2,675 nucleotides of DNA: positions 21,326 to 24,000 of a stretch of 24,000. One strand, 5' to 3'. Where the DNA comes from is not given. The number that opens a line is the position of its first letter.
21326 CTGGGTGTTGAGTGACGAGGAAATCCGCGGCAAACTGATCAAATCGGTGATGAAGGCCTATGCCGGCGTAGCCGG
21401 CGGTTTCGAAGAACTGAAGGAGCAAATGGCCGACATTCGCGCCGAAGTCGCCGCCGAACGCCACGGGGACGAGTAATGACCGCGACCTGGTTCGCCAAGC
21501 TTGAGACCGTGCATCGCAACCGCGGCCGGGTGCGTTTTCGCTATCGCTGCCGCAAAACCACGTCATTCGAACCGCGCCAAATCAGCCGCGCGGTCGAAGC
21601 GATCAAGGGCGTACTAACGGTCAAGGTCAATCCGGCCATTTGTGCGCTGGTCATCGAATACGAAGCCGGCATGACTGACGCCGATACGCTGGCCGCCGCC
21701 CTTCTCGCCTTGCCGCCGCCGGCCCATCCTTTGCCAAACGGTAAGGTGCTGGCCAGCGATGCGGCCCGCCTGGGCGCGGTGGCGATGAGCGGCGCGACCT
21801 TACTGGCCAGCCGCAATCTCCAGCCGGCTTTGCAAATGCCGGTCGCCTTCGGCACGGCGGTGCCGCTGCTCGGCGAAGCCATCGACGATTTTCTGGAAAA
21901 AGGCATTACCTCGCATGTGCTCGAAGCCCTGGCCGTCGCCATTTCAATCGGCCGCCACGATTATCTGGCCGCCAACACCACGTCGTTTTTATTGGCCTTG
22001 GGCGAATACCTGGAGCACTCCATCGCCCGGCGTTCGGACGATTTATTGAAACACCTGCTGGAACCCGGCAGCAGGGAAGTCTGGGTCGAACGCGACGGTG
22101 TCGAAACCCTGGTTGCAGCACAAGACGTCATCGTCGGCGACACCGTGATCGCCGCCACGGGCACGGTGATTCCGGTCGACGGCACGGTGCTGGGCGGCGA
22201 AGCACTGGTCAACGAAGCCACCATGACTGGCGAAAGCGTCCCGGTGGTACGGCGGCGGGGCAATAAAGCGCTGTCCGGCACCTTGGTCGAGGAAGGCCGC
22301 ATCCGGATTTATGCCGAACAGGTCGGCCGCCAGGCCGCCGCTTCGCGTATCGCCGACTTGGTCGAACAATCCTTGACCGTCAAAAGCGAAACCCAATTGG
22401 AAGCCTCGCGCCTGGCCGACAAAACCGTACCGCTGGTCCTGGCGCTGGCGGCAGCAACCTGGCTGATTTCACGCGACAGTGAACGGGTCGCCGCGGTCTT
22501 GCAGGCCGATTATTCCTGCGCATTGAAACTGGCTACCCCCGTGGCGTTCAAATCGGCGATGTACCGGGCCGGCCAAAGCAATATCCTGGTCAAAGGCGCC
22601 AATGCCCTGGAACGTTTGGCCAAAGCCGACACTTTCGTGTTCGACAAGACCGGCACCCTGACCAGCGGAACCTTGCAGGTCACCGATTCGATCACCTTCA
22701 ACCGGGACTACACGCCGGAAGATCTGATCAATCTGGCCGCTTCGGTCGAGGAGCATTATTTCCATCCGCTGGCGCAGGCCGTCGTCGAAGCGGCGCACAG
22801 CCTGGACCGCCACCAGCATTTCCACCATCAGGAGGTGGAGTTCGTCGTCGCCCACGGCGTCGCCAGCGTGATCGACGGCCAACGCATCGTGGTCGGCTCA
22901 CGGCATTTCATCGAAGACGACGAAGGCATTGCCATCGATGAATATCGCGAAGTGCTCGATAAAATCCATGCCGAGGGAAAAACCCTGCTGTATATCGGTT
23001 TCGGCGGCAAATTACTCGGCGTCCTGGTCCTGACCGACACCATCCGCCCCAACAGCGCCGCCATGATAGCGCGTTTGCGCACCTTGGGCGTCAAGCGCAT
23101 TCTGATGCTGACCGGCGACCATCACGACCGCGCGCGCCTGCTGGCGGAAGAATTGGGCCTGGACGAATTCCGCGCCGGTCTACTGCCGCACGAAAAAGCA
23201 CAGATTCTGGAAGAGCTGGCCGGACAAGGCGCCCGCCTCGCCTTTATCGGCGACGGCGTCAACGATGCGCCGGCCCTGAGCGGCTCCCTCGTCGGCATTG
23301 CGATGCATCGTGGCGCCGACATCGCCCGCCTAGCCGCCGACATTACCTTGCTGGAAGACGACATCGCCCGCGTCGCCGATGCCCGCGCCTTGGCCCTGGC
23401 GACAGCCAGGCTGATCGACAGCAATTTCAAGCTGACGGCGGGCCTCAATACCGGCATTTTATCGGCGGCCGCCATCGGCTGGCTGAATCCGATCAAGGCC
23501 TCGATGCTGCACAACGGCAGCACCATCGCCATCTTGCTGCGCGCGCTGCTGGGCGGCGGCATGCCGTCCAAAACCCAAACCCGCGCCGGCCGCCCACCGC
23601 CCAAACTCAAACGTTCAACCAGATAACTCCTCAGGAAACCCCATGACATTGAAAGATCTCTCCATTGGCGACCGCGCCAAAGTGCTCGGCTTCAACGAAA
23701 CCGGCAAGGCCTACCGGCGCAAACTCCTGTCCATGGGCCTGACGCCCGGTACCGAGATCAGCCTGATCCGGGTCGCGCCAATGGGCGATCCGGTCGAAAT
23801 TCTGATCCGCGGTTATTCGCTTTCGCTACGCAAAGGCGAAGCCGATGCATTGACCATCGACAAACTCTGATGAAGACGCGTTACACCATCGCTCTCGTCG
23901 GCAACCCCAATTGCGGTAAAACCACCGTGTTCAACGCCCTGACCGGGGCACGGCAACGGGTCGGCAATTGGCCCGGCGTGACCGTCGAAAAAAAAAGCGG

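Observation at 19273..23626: Six-gene, translationally coupled operon built around a P1B-6 (SCA-motif) ATPase: a ferrosome-type (fez-like) membrane-bounded iron storage system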

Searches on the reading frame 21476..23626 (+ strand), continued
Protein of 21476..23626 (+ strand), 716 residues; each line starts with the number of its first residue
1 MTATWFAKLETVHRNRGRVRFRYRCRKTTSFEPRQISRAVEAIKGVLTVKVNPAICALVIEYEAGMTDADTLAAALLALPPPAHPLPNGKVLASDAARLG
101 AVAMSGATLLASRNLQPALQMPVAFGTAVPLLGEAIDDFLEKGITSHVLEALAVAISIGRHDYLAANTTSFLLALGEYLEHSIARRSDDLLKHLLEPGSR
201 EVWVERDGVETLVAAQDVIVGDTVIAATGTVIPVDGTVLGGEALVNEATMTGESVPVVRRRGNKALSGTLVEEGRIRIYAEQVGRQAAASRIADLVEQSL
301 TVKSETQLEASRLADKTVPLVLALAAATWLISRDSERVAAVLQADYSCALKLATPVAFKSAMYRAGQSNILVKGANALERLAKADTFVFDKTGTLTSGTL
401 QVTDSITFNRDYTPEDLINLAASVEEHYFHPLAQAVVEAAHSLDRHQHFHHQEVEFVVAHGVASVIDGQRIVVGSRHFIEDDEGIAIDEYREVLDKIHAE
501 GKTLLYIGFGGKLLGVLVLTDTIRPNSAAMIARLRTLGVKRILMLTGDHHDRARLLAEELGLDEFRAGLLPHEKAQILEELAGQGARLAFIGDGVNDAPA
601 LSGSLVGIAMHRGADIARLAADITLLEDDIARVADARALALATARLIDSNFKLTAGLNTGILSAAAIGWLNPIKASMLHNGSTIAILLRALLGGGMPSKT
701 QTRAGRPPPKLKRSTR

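Call 71: predict_structure(alignment_id=A4)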
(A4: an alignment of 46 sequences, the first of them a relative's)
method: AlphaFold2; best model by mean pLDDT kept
length: 716 residues; sequences in the alignment: 46
mean_pLDDT: 73.2   pTM: 0.63
mean pLDDT of the five models: 73.2, 71.9, 67.6, 66.9, 65.9
residues with pLDDT >= 90: 106; 70-90: 390; 50-70: 114; < 50: 106
segments of 3 or more residues with pLDDT < 50: 86-92, 194-198, 228-230, 237-274, 294-296, 298-300, 595-604, 611-619, 695-716
pLDDT, mean of each block of 10 residues (from residue 1): 80 92 87 82 88 91 91 91 55 64 80 82 83 79 73 78 76 72 60 50 75 76 60 50 31 26 29 52 52 48 63 71 82 77 69 76 74 77 90 77 90 90 71 78 82 61 83 86 88 86 88 91 88 94 89 90 90 79 86 55 46 43 71 90 87 83 81 73 79 54 38 37
secondary structure, 60 per line:
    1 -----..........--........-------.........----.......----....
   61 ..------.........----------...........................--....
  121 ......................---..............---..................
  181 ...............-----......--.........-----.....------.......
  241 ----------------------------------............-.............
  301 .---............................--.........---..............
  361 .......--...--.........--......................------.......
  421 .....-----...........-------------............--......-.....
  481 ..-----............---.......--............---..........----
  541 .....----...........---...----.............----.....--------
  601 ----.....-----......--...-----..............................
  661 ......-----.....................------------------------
elements in order (helices of 4 or more, strands of 3 or more residues): E6-15 E18-25 H33-41 E46-52 E57-62 H69-77 H88-114 H117-142 H146-159 H163-195 E201-206 E209-214 E223-227 E234-240 E275-283 H288-301 H305-332 H335-343 H347-367 E370-372 H375-383 E386-390 H391-395 E396-407 H414-425 H431-441 E455-457 E461-466 E469-474 H476-482 H488-499 E503-509 E512-523 H527-536 E541-545 H550-560 E564-566 H571-583 E588-592 E605-609 H615-620 E623-625 H631-666 H672-692

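Call 78: find_encoding_contigs(protein=P0006, flank=8000, max_places=1)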
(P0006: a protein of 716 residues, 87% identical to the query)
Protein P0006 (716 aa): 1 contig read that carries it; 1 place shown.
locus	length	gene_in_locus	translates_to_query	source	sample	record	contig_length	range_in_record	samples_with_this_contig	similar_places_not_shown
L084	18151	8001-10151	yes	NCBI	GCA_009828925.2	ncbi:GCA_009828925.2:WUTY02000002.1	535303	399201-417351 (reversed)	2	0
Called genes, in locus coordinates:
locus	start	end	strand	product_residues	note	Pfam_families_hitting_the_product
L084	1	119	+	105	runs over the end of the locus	-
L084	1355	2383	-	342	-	PF00141:peroxidase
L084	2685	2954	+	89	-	-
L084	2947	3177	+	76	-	PF20391:DUF6686 (weak)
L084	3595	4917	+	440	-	PF04966:OprB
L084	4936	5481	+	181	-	PF00034:Cytochrom_C, PF13442:Cytochrome_CBB3 (faint)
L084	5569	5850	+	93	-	-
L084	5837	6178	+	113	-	PF19991:HMA_2 (weak)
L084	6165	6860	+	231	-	-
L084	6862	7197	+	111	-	-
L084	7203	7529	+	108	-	-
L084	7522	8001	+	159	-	-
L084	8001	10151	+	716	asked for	PF19991:HMA_2 (weak), PF00122:E1-E2_ATPase, PF08282:Hydrolase_3 (faint), PF00702:Hydrolase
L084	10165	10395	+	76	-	PF04023:FeoA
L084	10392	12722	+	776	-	PF01926:MMR_HSR1, PF02421:FeoB_N, PF09439:SRPRB (weak), PF17910:FeoB_Cyto, PF07670:Gate, PF07664:FeoB_C, PF07670:Gate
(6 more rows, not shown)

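Call 79: find_encoding_contigs(protein=P0002, flank=8000, max_places=1)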
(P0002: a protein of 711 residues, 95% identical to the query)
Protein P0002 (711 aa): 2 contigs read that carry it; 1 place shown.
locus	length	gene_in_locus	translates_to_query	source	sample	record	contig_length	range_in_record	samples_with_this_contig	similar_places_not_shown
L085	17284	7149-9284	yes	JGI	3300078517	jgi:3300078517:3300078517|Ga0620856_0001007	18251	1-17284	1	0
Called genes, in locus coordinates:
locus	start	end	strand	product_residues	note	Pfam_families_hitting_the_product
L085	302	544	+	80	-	-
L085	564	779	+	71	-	-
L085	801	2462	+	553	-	PF00664:ABC_membrane, PF00005:ABC_tran, PF02463:SMC_N (faint), PF13191:AAA_16 (weak), PF13304:AAA_21 (faint)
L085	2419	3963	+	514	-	PF04966:OprB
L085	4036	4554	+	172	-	PF00034:Cytochrom_C, PF13442:Cytochrome_CBB3 (weak)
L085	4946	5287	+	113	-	PF19991:HMA_2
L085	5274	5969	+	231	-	-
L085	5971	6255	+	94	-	-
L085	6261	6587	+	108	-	-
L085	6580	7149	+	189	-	-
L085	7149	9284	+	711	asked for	PF00122:E1-E2_ATPase, PF00702:Hydrolase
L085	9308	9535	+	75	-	PF04023:FeoA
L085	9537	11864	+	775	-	PF00350:Dynamin_N (faint), PF01926:MMR_HSR1, PF02421:FeoB_N, PF09439:SRPRB (weak), PF17910:FeoB_Cyto, PF07670:Gate, PF07664:FeoB_C, PF07670:Gate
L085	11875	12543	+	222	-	-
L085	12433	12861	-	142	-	PF19991:HMA_2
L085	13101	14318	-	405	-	PF03929:PepSY_TM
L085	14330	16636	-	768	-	PF07715:Plug, PF00593:TonB_dep_Rec_b-barrel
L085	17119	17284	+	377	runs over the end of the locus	?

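Call 82: find_encoding_contigs(protein=P0003, flank=4500, max_places=1)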
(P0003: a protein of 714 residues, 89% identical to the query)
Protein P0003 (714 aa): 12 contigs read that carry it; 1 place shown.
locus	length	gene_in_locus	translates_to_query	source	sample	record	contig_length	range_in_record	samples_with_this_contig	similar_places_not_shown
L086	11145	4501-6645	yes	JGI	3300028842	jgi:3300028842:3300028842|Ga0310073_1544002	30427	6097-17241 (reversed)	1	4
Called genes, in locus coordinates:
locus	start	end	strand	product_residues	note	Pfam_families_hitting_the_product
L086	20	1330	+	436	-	PF04966:OprB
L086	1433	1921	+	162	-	PF00034:Cytochrom_C, PF13442:Cytochrome_CBB3 (faint)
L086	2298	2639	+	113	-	PF19991:HMA_2 (weak)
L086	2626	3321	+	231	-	-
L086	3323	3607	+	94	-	-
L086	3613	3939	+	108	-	-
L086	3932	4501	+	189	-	-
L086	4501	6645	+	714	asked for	PF00122:E1-E2_ATPase, PF00702:Hydrolase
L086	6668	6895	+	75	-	PF04023:FeoA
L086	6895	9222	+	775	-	PF01926:MMR_HSR1, PF02421:FeoB_N, PF17910:FeoB_Cyto, PF07670:Gate, PF07664:FeoB_C, PF07670:Gate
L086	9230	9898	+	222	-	-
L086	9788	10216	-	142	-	PF19991:HMA_2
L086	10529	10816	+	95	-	PF22277:EncFtn-like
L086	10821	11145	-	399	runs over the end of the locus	PF03929:PepSY_TM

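Call 83: find_encoding_contigs(protein=P0007, flank=4500, max_places=1)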
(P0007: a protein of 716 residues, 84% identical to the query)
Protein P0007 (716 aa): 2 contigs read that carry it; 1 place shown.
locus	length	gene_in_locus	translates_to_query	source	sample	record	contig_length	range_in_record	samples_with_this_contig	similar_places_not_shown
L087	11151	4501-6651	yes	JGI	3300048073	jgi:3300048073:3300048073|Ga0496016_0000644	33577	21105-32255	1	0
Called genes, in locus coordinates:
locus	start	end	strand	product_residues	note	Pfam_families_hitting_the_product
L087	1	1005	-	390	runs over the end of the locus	PF04966:OprB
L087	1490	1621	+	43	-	-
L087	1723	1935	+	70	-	-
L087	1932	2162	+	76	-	PF20391:DUF6686 (weak)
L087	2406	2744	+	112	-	PF19991:HMA_2 (faint)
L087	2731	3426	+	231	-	-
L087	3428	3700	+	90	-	-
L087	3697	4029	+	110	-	-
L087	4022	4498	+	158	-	-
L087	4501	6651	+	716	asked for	PF19991:HMA_2 (weak), PF00122:E1-E2_ATPase, PF00702:Hydrolase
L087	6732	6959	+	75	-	PF04023:FeoA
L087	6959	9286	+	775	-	PF01926:MMR_HSR1, PF02421:FeoB_N, PF09439:SRPRB (faint), PF17910:FeoB_Cyto, PF07670:Gate, PF07664:FeoB_C, PF07670:Gate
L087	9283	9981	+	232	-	-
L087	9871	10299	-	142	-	PF19991:HMA_2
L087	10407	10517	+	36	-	-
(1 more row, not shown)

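Call 84: find_encoding_contigs(protein=P0009, flank=4500, max_places=1)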
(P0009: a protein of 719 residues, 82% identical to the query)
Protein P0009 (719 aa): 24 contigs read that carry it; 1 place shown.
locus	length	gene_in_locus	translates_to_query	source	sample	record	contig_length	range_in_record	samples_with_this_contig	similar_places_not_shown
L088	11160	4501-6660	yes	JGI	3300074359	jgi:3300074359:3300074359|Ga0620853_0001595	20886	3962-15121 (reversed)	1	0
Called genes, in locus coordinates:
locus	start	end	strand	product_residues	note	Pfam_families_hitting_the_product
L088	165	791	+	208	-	PF11769:DUF3313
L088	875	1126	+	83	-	PF18918:DUF5669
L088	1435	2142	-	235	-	PF00873:ACR_tran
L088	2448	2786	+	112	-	PF19991:HMA_2 (weak)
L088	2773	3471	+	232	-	-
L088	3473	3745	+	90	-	-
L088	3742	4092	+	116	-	-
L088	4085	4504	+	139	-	-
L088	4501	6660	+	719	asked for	PF00122:E1-E2_ATPase, PF00702:Hydrolase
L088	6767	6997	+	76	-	PF04023:FeoA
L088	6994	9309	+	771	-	PF01926:MMR_HSR1, PF02421:FeoB_N, PF17910:FeoB_Cyto, PF07670:Gate, PF07664:FeoB_C, PF07670:Gate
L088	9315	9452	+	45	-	-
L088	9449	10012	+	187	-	-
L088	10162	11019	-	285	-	PF04542:Sigma70_r2, PF04545:Sigma70_r4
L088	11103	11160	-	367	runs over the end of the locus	PF18075:FtsX_ECD, PF02687:FtsX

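Call 85: find_encoding_contigs(protein=P0012, flank=4500, max_places=1)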
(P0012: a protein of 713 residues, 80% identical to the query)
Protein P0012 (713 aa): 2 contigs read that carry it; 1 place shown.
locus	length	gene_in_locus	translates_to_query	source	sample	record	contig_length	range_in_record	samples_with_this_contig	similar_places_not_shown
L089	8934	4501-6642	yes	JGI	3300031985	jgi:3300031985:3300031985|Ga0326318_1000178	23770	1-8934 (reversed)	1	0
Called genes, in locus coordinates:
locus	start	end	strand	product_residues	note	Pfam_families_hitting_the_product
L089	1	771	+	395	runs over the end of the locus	PF00534:Glycos_transf_1, PF13692:Glyco_trans_1_4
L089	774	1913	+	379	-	PF13439:Glyco_transf_4, PF13579:Glyco_trans_4_4 (weak), PF20706:GT4-conflict (weak), PF00534:Glycos_transf_1, PF13692:Glyco_trans_1_4, PF13524:Glyco_trans_1_2 (weak)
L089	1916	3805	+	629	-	PF13522:GATase_6, PF13537:GATase_7, PF12481:DUF3700 (weak), PF00733:Asn_synthase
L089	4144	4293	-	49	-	-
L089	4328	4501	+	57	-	-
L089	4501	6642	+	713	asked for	PF19991:HMA_2 (weak), PF00122:E1-E2_ATPase, PF00702:Hydrolase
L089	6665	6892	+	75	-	PF04023:FeoA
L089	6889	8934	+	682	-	?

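Call 88: list_cluster_members(proteins=[P0001, P0224])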
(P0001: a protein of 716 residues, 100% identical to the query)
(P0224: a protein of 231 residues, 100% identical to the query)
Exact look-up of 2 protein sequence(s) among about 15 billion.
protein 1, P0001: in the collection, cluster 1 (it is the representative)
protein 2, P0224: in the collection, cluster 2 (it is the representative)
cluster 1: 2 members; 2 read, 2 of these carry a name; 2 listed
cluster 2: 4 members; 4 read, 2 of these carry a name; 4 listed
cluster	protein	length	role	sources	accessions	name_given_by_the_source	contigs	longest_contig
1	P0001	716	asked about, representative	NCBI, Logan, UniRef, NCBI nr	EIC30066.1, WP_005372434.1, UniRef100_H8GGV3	heavy metal translocating P-type ATPase [Methylomicrobium album] | P-type Zn(2+) transporter n=1 Tax=Methylomicrobium album BG8 TaxID=686340 ...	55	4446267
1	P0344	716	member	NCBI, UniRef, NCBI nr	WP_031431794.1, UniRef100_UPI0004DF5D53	heavy metal translocating P-type ATPase [Methylomicrobium agile] | heavy metal translocating P-type ATPase n=1 Tax=Methylomicrobium agile TaxID=39774 ...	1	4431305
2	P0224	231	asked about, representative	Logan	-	-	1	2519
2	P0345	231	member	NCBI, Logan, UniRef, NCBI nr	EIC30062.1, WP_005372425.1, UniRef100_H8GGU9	ferritin-like domain-containing protein [Methylomicrobium album] | Ferritin n=1 Tax=Methylomicrobium album BG8 TaxID=686340 RepID=H8GGU9_METAL | ferritin [Methylomicrobium album]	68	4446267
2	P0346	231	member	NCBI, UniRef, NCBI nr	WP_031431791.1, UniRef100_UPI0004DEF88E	ferritin-like domain-containing protein [Methylomicrobium agile] | ferritin-like domain-containing protein n=1 Tax=Methylomicrobium agile TaxID=39774 ... | ferritin [Methylomicrobium agile]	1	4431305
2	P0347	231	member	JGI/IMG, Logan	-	-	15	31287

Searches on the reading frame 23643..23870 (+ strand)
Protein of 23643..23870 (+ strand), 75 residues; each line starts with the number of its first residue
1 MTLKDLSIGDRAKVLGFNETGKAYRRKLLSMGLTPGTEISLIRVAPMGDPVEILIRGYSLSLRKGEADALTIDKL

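Call 3: search_protein_families(library=pfam, proteins=[window:23643-23870:+], max_evalue=0.1)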
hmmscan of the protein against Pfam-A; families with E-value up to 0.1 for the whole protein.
window:23643-23870:+ (75 aa): 1 family
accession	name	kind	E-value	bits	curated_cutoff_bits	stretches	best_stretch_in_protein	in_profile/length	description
PF04023.20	FeoA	-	1.1e-22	80.3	23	1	1-72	1-72/74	FeoA domain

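Call 4: search_protein_families(library=ncbifam, proteins=[window:23643-23870:+], max_evalue=0.1)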
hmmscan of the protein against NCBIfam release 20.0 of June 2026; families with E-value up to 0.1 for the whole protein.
window:23643-23870:+ (75 aa): 1 family
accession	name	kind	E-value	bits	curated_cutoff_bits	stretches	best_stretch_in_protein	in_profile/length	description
NF007106.0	PRK09555.1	equivalog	1.4e-17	63.2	102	1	13-74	10-72/75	ferrous iron transporter A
